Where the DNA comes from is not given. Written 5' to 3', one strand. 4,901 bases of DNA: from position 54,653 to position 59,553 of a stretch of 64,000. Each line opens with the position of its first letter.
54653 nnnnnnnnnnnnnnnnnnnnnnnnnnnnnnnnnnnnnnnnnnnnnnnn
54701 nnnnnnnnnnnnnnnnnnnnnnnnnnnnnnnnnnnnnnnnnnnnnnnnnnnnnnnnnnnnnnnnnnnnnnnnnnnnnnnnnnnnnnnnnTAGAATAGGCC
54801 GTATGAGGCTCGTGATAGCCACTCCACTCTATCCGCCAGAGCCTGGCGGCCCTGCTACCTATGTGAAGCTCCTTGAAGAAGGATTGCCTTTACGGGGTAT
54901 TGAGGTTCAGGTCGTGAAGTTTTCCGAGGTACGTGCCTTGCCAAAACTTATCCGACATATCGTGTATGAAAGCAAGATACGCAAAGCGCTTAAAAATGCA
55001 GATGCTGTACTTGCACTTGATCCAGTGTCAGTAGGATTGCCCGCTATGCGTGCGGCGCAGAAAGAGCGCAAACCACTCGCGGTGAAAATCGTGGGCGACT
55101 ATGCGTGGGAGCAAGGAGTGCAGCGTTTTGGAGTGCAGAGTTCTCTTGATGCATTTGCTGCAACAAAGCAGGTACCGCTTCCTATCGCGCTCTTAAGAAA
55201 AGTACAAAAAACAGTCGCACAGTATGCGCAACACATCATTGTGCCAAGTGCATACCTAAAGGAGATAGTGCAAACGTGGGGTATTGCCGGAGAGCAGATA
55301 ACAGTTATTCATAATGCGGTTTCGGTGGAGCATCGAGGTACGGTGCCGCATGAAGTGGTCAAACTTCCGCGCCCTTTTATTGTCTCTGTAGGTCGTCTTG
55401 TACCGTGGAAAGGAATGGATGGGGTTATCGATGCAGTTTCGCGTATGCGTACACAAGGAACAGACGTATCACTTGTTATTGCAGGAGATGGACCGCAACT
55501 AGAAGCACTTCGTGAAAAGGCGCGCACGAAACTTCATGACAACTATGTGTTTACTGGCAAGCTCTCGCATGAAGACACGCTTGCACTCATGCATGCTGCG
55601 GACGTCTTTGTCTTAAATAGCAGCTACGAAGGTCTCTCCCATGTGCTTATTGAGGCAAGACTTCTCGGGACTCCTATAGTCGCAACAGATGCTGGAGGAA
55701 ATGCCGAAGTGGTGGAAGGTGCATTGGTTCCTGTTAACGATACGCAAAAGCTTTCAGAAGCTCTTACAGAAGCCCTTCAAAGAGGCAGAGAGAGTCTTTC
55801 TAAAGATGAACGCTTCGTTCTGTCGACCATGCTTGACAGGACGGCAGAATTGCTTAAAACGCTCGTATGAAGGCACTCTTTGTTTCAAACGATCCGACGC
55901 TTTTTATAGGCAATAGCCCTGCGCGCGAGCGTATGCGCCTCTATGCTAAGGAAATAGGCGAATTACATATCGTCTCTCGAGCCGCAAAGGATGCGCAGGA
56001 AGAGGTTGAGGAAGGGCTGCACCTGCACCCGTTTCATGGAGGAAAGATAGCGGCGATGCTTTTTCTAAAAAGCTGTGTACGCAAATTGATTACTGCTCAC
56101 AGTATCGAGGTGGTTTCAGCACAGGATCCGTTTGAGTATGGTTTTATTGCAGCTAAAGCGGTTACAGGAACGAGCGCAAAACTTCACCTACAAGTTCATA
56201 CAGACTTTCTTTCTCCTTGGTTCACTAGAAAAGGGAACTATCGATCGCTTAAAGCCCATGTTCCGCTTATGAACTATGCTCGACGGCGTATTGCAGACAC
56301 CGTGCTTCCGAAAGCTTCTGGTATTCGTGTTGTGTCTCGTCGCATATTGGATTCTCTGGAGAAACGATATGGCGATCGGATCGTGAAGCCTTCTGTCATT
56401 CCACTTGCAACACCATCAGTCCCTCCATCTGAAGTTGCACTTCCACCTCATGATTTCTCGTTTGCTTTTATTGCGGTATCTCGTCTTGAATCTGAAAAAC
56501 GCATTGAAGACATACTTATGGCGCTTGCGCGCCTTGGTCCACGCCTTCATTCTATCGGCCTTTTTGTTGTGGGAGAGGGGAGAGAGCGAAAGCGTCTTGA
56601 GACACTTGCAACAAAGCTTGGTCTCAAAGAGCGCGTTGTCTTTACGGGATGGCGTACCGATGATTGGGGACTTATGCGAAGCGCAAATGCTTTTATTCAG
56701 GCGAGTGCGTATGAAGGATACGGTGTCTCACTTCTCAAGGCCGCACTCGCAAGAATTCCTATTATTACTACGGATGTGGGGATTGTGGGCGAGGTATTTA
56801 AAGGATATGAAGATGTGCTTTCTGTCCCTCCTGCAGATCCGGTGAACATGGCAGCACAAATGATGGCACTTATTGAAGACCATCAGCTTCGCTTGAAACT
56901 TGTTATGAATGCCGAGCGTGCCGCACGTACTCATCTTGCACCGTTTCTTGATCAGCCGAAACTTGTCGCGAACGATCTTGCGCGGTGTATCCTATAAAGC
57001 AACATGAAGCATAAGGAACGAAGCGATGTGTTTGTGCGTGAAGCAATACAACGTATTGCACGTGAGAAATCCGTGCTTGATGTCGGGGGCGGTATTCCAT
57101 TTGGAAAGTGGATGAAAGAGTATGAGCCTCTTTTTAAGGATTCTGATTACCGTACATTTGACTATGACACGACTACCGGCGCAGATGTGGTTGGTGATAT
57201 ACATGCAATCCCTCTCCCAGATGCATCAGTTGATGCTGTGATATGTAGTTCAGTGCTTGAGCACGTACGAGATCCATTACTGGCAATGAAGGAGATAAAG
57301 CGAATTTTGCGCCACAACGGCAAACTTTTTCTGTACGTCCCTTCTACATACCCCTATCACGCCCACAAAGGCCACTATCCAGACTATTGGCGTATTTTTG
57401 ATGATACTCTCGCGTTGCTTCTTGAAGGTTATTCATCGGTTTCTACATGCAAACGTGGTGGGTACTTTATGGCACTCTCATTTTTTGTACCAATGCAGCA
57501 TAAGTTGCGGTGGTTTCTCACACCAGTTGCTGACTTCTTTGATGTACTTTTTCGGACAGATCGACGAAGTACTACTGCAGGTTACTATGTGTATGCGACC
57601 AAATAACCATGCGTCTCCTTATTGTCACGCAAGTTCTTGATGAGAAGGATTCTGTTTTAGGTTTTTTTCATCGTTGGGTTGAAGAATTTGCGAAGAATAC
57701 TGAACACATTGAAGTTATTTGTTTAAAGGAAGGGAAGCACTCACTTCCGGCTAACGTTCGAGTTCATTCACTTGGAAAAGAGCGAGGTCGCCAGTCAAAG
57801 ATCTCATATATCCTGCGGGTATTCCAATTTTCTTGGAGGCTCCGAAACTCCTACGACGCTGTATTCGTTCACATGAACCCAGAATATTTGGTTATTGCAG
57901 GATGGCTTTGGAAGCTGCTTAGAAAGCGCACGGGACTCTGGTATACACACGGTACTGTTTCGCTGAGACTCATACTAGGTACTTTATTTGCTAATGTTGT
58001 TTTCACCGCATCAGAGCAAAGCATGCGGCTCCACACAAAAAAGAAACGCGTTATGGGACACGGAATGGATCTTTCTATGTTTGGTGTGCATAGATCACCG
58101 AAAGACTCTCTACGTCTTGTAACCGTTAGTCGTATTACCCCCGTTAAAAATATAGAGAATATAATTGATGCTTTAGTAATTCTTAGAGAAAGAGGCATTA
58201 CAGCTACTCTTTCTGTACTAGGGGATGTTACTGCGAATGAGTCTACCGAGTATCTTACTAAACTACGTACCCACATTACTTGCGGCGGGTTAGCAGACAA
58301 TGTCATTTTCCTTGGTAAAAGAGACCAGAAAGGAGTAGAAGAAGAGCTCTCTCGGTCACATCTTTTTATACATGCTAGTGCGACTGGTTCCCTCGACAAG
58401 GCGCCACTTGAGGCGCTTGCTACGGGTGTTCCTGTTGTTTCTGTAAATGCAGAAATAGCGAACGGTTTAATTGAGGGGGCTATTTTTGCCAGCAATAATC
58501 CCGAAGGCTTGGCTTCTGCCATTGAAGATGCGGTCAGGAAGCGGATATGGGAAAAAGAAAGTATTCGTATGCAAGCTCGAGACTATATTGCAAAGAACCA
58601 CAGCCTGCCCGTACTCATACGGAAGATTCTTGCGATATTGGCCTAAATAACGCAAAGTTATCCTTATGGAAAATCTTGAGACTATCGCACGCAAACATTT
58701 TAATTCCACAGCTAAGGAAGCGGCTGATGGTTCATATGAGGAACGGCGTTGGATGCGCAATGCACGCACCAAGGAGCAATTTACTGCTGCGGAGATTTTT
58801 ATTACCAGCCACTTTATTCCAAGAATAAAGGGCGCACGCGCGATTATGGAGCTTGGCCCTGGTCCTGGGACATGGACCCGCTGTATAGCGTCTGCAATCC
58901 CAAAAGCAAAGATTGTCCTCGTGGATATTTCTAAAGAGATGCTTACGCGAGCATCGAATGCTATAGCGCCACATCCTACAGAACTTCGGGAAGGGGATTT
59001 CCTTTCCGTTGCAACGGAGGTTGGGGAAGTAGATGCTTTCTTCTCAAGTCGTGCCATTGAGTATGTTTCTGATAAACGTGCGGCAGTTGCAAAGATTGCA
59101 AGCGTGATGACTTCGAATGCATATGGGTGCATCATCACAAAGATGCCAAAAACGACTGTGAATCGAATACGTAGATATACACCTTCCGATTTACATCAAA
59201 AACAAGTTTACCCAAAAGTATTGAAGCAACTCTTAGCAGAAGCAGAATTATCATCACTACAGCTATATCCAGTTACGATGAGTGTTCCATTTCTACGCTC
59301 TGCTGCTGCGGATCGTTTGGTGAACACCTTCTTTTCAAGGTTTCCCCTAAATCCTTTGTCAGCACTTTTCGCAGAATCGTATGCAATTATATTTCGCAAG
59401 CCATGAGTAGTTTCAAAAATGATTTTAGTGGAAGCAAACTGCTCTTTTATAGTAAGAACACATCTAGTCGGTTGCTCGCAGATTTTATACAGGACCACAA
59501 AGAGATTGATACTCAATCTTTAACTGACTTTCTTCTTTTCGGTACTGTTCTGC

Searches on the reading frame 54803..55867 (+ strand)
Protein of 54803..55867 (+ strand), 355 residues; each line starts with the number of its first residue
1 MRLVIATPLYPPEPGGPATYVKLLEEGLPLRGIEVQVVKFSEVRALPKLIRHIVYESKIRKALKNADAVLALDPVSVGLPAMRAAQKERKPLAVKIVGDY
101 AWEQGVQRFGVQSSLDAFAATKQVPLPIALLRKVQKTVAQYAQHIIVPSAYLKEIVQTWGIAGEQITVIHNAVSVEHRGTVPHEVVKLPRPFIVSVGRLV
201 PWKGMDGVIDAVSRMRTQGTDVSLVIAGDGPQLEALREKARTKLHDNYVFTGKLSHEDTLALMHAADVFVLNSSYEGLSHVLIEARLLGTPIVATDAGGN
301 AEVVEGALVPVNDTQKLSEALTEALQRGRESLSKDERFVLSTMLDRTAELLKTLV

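Call 94: search_protein_families(library=pfam, proteins=[window:54803-55867:+], max_evalue=0.0001)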
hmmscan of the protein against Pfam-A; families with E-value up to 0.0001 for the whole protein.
window:54803-55867:+ (355 aa): 5 families
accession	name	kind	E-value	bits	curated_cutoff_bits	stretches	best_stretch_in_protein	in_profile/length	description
PF00534.26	Glycos_transf_1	-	5.5e-33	114.4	26.4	1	189-328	14-159/172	Glycosyl transferases group 1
PF13692.12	Glyco_trans_1_4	-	1.3e-30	107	27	1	191-326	2-141/142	Glycosyl transferases group 1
PF13439.12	Glyco_transf_4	-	3.3e-12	47.2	28.5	1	15-176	2-169/170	Glycosyltransferase Family 4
PF13579.12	Glyco_trans_4_4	-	2.5e-10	41.3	29.7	1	29-171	41-157/158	Glycosyl transferase 4-like domain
PF20706.3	GT4-conflict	-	1.1e-06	28.4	26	1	182-311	189-327/385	Family 4 Glycosyltransferase in conflict systems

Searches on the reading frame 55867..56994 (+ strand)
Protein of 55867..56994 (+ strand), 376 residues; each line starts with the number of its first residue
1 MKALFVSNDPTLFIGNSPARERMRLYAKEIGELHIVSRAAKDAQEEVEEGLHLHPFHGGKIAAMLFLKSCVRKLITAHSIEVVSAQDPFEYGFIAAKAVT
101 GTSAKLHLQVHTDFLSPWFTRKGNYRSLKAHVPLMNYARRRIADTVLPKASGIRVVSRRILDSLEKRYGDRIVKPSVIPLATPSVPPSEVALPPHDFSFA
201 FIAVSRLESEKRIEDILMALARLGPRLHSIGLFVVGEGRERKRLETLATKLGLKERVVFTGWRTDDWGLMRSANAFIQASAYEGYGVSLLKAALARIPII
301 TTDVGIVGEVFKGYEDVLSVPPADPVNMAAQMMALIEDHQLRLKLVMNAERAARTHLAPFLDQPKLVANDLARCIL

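Call 94: search_protein_families(library=pfam, proteins=[window:55867-56994:+], max_evalue=0.0001)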
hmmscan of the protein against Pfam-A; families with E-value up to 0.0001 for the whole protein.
window:55867-56994:+ (376 aa): 3 families
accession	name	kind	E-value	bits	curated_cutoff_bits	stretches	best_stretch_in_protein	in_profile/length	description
PF00534.26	Glycos_transf_1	-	9.6e-28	97.3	26.4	1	201-350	18-170/172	Glycosyl transferases group 1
PF13692.12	Glyco_trans_1_4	-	1.6e-22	80.7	27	1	201-338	4-142/142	Glycosyl transferases group 1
PF13439.12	Glyco_transf_4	-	3.7e-07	30.8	28.5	1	32-179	21-163/170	Glycosyltransferase Family 4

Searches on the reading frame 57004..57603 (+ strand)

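Call 94: search_protein_families(library=pfam, proteins=[window:57004-57603:+], max_evalue=0.0001)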
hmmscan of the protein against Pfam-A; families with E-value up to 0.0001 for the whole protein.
window:57004-57603:+ (200 aa): 6 families
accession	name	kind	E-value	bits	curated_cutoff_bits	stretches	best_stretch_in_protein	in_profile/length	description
PF08241.18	Methyltransf_11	-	3.8e-14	53.5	21.2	1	62-110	47-95/95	Methyltransferase domain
PF13489.12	Methyltransf_23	-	2.8e-11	43.8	27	1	11-131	9-137/164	Methyltransferase domain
PF13847.12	Methyltransf_31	-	6.4e-07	29.6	27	1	63-110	60-109/145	Methyltransferase domain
PF13649.12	Methyltransf_25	-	6.5e-07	30.4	27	1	62-106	51-97/97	Methyltransferase domain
PF08242.18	Methyltransf_12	-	5.3e-06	27.5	30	1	71-108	63-98/98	Methyltransferase domain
PF05148.21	Methyltransf_8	-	8.9e-06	26.2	27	1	14-109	66-155/219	Hypothetical methyltransferase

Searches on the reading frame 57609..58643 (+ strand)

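Call 94: search_protein_families(library=pfam, proteins=[window:57609-58643:+], max_evalue=0.0001)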
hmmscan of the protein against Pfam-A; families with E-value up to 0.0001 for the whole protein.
window:57609-58643:+ (345 aa): 4 families
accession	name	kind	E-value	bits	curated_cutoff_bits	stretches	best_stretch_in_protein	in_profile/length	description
PF00534.26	Glycos_transf_1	-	2.1e-20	73.4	26.4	1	160-315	8-160/172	Glycosyl transferases group 1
PF13692.12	Glyco_trans_1_4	-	1.1e-17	65.1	27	1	169-308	3-139/142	Glycosyl transferases group 1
PF20706.3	GT4-conflict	-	9.8e-06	25.2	26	1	150-277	178-309/385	Family 4 Glycosyltransferase in conflict systems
PF13477.12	Glyco_trans_4_2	-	4.1e-05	24.2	23.4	1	19-116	12-109/139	Glycosyl transferase 4-like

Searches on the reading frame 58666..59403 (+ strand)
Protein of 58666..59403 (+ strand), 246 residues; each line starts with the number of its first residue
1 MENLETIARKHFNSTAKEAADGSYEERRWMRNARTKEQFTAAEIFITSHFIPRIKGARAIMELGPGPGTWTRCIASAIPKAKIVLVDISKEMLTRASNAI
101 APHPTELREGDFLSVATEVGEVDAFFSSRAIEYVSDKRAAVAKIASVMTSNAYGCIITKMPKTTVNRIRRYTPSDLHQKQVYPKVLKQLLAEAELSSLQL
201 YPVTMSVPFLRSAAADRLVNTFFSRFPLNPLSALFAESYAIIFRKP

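Call 94: search_protein_families(library=pfam, proteins=[window:58666-59403:+], max_evalue=0.0001)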
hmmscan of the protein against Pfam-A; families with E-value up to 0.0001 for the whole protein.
window:58666-59403:+ (246 aa): 4 families
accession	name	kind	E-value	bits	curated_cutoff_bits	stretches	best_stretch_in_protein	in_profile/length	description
PF13649.12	Methyltransf_25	-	5.4e-13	49.9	27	1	60-149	1-94/97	Methyltransferase domain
PF08241.18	Methyltransf_11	-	4.7e-11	43.6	21.2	1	62-152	2-91/95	Methyltransferase domain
PF08242.18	Methyltransf_12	-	8.8e-09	36.4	30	1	61-152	1-96/98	Methyltransferase domain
PF13847.12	Methyltransf_31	-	1.8e-08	34.7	27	1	55-158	2-111/145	Methyltransferase domain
